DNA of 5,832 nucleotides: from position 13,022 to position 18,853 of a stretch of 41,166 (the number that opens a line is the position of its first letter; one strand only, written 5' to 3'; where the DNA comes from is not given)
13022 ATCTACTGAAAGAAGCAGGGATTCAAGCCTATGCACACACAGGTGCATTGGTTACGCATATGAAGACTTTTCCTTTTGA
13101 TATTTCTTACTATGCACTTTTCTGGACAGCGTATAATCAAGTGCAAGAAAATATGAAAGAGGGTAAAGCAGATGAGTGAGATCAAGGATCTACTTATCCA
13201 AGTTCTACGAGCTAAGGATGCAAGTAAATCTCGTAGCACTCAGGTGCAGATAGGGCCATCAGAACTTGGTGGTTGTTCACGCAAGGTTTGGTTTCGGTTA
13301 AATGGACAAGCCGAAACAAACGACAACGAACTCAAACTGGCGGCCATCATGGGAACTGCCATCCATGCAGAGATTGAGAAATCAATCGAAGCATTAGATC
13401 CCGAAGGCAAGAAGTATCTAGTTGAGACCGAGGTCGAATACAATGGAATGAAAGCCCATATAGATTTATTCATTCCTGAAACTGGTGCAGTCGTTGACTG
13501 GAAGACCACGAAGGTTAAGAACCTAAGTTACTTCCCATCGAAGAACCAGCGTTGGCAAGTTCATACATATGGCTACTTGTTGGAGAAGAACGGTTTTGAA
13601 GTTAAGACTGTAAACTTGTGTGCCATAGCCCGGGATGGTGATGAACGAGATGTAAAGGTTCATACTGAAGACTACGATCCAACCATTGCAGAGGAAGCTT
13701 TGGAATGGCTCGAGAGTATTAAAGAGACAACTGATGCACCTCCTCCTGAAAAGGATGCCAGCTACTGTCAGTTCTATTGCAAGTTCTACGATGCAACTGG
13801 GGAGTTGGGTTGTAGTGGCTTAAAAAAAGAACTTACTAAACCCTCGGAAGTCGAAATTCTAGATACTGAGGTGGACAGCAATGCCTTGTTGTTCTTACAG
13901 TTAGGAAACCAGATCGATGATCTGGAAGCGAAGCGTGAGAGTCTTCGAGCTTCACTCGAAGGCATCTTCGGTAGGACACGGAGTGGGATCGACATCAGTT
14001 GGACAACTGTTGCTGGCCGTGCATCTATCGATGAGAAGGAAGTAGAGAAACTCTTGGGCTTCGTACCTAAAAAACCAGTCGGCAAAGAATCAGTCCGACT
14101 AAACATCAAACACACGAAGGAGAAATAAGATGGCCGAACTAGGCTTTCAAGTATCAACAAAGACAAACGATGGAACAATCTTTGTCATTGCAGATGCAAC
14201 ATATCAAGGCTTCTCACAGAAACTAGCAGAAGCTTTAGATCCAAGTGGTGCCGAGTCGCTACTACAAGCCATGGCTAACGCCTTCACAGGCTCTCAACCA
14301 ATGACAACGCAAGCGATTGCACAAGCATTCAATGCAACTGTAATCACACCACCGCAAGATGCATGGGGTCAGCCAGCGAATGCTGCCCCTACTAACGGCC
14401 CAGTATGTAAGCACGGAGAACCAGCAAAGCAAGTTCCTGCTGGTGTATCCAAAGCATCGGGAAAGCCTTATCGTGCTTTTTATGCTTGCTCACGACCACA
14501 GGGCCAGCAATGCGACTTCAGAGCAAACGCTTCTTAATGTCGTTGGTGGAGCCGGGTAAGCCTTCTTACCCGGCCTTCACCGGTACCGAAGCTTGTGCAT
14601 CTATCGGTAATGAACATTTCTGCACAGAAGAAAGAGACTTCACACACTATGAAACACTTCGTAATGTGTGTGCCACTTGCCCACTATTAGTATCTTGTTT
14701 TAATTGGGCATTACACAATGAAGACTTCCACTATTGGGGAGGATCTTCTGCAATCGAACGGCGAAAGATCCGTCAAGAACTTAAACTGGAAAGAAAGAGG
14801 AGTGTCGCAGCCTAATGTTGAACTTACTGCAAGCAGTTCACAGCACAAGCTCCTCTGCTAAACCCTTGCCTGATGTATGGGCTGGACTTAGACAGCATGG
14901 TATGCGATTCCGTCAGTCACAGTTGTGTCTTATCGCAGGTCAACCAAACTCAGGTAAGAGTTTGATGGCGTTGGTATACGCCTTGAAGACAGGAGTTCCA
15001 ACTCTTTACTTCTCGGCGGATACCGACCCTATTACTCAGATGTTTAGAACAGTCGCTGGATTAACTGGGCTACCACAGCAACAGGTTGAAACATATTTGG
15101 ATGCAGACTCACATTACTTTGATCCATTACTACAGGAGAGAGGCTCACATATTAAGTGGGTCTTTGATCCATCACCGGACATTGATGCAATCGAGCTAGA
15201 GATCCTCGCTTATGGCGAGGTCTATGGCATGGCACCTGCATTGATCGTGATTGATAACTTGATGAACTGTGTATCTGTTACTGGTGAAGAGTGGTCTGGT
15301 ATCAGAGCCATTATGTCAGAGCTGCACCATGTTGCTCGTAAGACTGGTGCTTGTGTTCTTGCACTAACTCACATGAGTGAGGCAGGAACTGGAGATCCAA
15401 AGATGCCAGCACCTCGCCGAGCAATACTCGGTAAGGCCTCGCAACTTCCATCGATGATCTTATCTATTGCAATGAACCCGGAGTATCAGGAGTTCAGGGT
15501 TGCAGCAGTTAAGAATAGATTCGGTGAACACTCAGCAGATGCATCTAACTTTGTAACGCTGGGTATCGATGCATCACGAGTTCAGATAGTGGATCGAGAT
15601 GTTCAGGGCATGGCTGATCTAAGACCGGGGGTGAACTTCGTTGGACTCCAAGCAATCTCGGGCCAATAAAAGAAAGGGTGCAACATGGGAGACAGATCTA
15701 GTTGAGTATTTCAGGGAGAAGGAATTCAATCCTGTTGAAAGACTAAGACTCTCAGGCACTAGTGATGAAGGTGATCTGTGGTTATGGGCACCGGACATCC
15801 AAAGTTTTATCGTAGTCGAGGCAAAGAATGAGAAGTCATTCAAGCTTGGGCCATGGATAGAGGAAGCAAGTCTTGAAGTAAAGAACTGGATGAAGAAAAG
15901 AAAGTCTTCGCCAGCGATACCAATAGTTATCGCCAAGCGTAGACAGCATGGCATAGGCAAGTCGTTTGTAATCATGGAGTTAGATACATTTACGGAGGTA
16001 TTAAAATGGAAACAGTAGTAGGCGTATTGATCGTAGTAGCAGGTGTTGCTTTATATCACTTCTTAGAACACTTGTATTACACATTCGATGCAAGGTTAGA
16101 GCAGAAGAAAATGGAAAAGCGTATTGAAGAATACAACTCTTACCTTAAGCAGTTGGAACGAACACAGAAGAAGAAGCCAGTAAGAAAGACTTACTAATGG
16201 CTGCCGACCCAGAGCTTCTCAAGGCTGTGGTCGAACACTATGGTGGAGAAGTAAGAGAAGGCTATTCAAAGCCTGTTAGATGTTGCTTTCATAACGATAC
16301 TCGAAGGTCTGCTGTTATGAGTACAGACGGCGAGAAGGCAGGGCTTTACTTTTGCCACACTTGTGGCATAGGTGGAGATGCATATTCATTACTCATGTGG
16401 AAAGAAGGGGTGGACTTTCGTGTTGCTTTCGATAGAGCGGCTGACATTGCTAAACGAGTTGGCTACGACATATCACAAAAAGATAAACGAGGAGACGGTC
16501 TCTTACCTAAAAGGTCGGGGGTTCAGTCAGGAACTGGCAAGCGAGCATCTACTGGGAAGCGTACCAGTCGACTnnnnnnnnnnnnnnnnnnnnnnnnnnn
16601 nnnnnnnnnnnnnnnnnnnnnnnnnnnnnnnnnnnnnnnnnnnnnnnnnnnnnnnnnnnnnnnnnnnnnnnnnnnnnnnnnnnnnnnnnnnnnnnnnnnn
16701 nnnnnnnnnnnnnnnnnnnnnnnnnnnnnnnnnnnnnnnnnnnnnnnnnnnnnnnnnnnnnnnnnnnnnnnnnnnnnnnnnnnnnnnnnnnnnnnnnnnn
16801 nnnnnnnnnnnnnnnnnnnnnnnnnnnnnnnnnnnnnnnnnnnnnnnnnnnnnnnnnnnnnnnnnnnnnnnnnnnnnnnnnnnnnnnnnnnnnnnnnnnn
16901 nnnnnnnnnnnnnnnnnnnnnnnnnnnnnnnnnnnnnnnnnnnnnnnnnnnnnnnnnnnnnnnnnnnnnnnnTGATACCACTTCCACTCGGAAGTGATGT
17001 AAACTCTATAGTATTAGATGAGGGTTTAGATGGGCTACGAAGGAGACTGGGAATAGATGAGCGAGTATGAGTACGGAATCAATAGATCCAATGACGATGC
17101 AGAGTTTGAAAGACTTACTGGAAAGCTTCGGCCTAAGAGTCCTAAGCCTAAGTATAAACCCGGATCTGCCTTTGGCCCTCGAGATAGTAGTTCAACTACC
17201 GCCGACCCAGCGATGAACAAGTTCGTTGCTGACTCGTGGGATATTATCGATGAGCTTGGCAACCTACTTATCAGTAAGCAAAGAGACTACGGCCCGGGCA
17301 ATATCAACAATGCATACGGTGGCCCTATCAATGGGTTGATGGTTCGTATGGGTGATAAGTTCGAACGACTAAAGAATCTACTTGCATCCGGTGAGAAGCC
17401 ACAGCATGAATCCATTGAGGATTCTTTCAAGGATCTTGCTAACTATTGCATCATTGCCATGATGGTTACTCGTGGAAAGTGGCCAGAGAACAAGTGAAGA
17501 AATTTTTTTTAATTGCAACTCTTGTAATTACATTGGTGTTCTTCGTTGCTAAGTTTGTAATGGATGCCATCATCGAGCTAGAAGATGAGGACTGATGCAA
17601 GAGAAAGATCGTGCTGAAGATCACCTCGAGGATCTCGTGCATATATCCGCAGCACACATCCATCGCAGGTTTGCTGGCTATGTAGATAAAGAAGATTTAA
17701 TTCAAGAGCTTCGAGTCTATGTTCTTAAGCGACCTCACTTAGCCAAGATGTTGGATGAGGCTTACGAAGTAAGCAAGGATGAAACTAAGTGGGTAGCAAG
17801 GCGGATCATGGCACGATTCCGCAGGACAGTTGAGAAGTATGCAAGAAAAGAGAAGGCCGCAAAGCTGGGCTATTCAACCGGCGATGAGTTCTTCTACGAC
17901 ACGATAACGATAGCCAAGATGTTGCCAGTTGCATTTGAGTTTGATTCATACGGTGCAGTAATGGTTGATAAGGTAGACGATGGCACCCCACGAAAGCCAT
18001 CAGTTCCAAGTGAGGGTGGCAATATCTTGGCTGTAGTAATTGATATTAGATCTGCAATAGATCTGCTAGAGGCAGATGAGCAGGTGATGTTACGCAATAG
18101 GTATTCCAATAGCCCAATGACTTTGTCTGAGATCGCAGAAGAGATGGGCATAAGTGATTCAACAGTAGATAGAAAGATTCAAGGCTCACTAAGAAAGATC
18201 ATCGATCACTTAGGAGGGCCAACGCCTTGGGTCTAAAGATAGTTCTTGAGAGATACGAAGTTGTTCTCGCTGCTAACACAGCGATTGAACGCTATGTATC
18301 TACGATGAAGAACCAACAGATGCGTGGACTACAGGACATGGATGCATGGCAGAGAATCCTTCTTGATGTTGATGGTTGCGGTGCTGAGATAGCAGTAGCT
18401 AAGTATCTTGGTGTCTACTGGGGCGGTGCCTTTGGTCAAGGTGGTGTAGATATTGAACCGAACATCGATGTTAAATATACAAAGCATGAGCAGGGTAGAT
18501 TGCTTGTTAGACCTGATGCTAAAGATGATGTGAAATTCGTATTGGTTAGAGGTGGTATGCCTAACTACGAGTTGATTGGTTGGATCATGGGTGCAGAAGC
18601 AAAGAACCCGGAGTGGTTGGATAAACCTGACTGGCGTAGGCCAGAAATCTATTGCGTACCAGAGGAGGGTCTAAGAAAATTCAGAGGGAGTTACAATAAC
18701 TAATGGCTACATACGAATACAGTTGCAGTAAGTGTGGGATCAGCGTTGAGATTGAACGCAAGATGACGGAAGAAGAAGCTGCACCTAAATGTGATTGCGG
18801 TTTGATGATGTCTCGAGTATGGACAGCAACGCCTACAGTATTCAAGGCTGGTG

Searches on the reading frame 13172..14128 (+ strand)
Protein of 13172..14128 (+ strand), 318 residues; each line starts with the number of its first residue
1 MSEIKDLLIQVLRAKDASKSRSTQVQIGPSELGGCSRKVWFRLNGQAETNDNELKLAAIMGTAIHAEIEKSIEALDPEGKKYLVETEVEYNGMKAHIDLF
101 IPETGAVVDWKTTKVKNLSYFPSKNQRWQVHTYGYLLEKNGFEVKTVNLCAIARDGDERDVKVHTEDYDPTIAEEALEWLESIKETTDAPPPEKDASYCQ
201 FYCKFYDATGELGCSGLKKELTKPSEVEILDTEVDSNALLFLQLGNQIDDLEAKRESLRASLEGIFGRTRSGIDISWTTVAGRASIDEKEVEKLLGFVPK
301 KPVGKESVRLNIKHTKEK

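Call 86: search_protein_families(library=ncbifam, proteins=[window:13172-14128:+], max_evalue=0.01)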
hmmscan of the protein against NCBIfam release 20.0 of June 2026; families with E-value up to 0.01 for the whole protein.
window:13172-14128:+ (318 aa): 2 families
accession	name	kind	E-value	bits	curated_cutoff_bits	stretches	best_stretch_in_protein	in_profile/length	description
TIGR00372.1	cas4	equivalog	1.4e-13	51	65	1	35-206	12-175/180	CRISPR-associated protein Cas4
NF049935.1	cas4g_cas1g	exception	1e-05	24.2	560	1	35-200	13-181/546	CRISPR-associated endonuclease Cas4g/Cas1g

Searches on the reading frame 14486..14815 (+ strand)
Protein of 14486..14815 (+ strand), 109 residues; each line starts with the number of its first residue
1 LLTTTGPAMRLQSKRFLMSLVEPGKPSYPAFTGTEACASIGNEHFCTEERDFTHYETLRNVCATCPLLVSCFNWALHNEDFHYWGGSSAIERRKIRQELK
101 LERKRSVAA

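Call 53: search_protein_families(library=pfam, proteins=[window:14486-14815:+], max_evalue=0.01)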
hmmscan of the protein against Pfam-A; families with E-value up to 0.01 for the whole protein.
window:14486-14815:+ (109 aa): 1 family
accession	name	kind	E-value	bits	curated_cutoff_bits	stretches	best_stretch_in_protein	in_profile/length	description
PF02467.21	Whib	-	2.9e-09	37.8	23.6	1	35-94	5-64/65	Transcription factor WhiB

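Call 54: search_protein_families(library=phrogs, proteins=[window:14486-14815:+], max_evalue=0.001)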
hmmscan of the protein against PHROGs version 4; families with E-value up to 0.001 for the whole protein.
window:14486-14815:+ (109 aa): 7 families
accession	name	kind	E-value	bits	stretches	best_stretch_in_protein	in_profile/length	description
phrog_14459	-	transcription regulation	8.4e-11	43.4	1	33-100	18-86/137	transcriptional regulator WhiB-like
phrog_1333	-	unknown function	2.1e-10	42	1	36-100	25-90/166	-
phrog_472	-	transcription regulation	9.2e-10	38.9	1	31-106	40-118/523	WhiB transcriptional factor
phrog_10071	-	transcription regulation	3.2e-08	34.4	1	52-105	37-91/196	transcriptional regulator WhiB-like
phrog_12112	-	transcription regulation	2.3e-06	28.9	1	36-103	12-74/130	transcriptional regulator WhiB-like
phrog_31604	-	transcription regulation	8.9e-05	23.2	1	52-101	35-84/181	transcriptional regulator WhiB-like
phrog_8273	-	unknown function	0.00075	20.5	1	31-96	110-174/216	-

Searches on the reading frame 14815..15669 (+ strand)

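Call 86: search_protein_families(library=ncbifam, proteins=[window:14815-15669:+], max_evalue=0.01)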
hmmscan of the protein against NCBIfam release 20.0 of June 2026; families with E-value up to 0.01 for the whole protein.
window:14815-15669:+ (284 aa): 2 families
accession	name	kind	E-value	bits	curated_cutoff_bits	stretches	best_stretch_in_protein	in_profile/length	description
TIGR00665.1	DnaB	equivalog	0.0018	17.2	385.25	1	25-188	185-356/435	replicative DNA helicase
TIGR03600.1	phage_DnaB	exception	0.0029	16.6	498.65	1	33-188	192-354/421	phage replicative helicase, DnaB family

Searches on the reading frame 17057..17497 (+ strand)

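Call 53: search_protein_families(library=pfam, proteins=[window:17057-17497:+], max_evalue=0.01)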
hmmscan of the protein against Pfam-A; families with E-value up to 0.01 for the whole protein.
window:17057-17497:+ (146 aa): 1 family
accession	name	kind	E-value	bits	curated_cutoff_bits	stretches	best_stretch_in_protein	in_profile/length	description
PF07659.16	DUF1599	-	1.7e-07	31.9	25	1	96-136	15-59/61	Nucleotide modification associated domain 1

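Call 54: search_protein_families(library=phrogs, proteins=[window:17057-17497:+], max_evalue=0.001)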
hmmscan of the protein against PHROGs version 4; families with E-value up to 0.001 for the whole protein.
window:17057-17497:+ (146 aa): 1 family
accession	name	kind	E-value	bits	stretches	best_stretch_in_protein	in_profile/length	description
phrog_1485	-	unknown function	2.6e-24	87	1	44-145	6-107/238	-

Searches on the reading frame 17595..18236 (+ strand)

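Call 53: search_protein_families(library=pfam, proteins=[window:17595-18236:+], max_evalue=0.01)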
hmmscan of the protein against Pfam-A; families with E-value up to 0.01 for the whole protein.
window:17595-18236:+ (213 aa): 11 families
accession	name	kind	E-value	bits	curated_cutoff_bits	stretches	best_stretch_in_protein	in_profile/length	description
PF04545.22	Sigma70_r4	-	4.4e-07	29.8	24.1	1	154-201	1-47/50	Sigma-70, region 4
PF08281.18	Sigma70_r4_2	-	0.0001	22.3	25.7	1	175-201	27-53/54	Sigma-70, region 4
PF04552.19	Sigma54_DBD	-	0.00013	22.2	22.8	1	154-197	29-72/160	Sigma-54, DNA binding domain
PF04967.18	HTH_10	-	0.00013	22.1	23.1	1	176-204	25-53/53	HTH DNA binding domain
PF08279.18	HTH_11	-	0.00037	20.7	25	1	171-196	12-37/55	HTH domain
PF01022.26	HTH_5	-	0.0012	19.2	22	1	171-193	12-34/47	Bacterial regulatory protein, arsR family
PF13404.12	HTH_AsnC-type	-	0.0015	18.8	27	0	172-195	15-38/42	AsnC-type helix-turn-helix domain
PF25213.1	HVO_A0261_N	-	0.0021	18.4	35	0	157-196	7-46/86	HVO_A0261 N-terminal domain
PF12840.13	HTH_20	-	0.0028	18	27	1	173-195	17-39/51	Helix-turn-helix domain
PF13384.12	HTH_23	-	0.0067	16.7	24.6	0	175-193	18-36/50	Homeodomain-like domain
PF13542.12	HTH_Tnp_ISL3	-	0.0071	16.2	27.4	0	175-195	27-47/51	Helix-turn-helix domain of transposase family ISL3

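Call 54: search_protein_families(library=phrogs, proteins=[window:17595-18236:+], max_evalue=0.001)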
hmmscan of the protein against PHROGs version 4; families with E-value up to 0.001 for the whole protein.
window:17595-18236:+ (213 aa): 9 families
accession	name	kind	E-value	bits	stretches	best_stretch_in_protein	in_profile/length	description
phrog_1740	-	transcription regulation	4.9e-10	39.5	1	13-204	60-214/567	RNA polymerase sigma factor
phrog_354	-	transcription regulation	7.5e-10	39.9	1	8-181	5-146/220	sigma-K factor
phrog_36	-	transcription regulation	3.1e-09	37.8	1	150-208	132-189/220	transcriptional regulator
phrog_3512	-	transcription regulation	3.3e-09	38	1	107-207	10-114/130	sigma factor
phrog_351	-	transcription regulation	2.7e-08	33.9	1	148-208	666-728/928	RNA polymerase sigma factor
phrog_248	-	transcription regulation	0.00014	23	1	144-206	76-137/161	transcriptional activator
phrog_3213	-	DNA, RNA and nucleotide metabolism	0.00037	20.3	0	21-112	62-151/509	DnaB-like replicative helicase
phrog_11138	-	unknown function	0.00046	21.5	0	151-202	85-135/142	-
phrog_3855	-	DNA, RNA and nucleotide metabolism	0.00096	20.6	0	170-196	75-101/115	HTH DNA binding protein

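Call 86: search_protein_families(library=ncbifam, proteins=[window:17595-18236:+], max_evalue=0.01)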
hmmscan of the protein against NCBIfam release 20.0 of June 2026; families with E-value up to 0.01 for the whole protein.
window:17595-18236:+ (213 aa): 18 families
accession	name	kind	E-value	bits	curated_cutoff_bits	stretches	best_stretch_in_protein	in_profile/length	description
TIGR02937.1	sigma70-ECF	superfamily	1.3e-13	51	42.9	1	7-204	7-163/165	sigma-70 family RNA polymerase sigma factor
TIGR02985.1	Sig70_bacteroi1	subfamily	6.3e-05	23.2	126.4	1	162-203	120-159/162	RNA polymerase sigma-70 factor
TIGR02980.1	SigBFG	subfamily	0.00014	21.6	234.35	1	149-204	170-224/227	SigB/SigF/SigG family RNA polymerase sigma factor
NF005514.0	PRK07122.1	subfamily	0.00014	21.2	372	1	151-206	209-263/264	RNA polymerase sigma factor SigF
TIGR03879.1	near_KaiC_dom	domain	0.00027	21.3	65.1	1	157-204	21-65/91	probable regulatory domain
NF005644.0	PRK07408.1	subfamily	0.00083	19.1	261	1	149-206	197-253/258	RNA polymerase sigma factor SigF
TIGR02479.1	FliA_WhiG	subfamily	0.00089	19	189.6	0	146-191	164-208/224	FliA/WhiG family RNA polymerase sigma factor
NF005413.0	PRK06986.1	subfamily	0.0013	18.6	201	0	88-194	123-224/241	RNA polymerase sigma factor FliA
NF004471.0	PRK05803.1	subfamily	0.002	17.4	252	1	150-206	169-228/235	RNA polymerase sporulation sigma factor SigK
NF007227.0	PRK09645.1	subfamily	0.0023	17.8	202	0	147-202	112-166/177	sigma-70 family RNA polymerase sigma factor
TIGR02395.1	rpoN_sigma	equivalog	0.0024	17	277.35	1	165-196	314-345/434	RNA polymerase factor sigma-54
NF045758.2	YlxM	equivalog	0.0034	17.5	80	1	160-196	18-54/72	YlxM family DNA-binding protein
TIGR02850.1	spore_sigG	equivalog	0.0038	16.7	457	1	149-202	198-250/254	RNA polymerase sporulation sigma factor SigG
TIGR02392.1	rpoH_proteo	equivalog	0.0049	16.5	323.1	0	151-202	212-264/270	RNA polymerase sigma factor RpoH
TIGR02989.1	Sig-70_gvs1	subfamily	0.0065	16.4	124.55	0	155-196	108-148/158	RNA polymerase sigma-70 factor, Rhodopirellula/Verrucomicrobium family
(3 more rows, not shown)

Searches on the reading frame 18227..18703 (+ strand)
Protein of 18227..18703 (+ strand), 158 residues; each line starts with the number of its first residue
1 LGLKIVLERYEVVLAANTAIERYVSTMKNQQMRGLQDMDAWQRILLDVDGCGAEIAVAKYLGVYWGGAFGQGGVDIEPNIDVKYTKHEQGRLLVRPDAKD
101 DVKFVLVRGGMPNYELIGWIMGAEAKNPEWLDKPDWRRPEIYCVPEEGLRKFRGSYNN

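Call 53: search_protein_families(library=pfam, proteins=[window:18227-18703:+], max_evalue=0.01)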
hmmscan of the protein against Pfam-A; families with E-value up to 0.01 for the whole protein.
window:18227-18703:+ (158 aa): 0 families

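Call 54: search_protein_families(library=phrogs, proteins=[window:18227-18703:+], max_evalue=0.001)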
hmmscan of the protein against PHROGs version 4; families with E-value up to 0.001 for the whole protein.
window:18227-18703:+ (158 aa): 1 family
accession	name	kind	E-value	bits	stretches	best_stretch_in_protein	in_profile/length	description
phrog_18407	-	unknown function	5.1e-21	76.4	1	5-152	4-155/162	-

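Call 86: search_protein_families(library=ncbifam, proteins=[window:18227-18703:+], max_evalue=0.01)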
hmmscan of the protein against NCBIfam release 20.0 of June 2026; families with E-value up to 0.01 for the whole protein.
window:18227-18703:+ (158 aa): 0 families
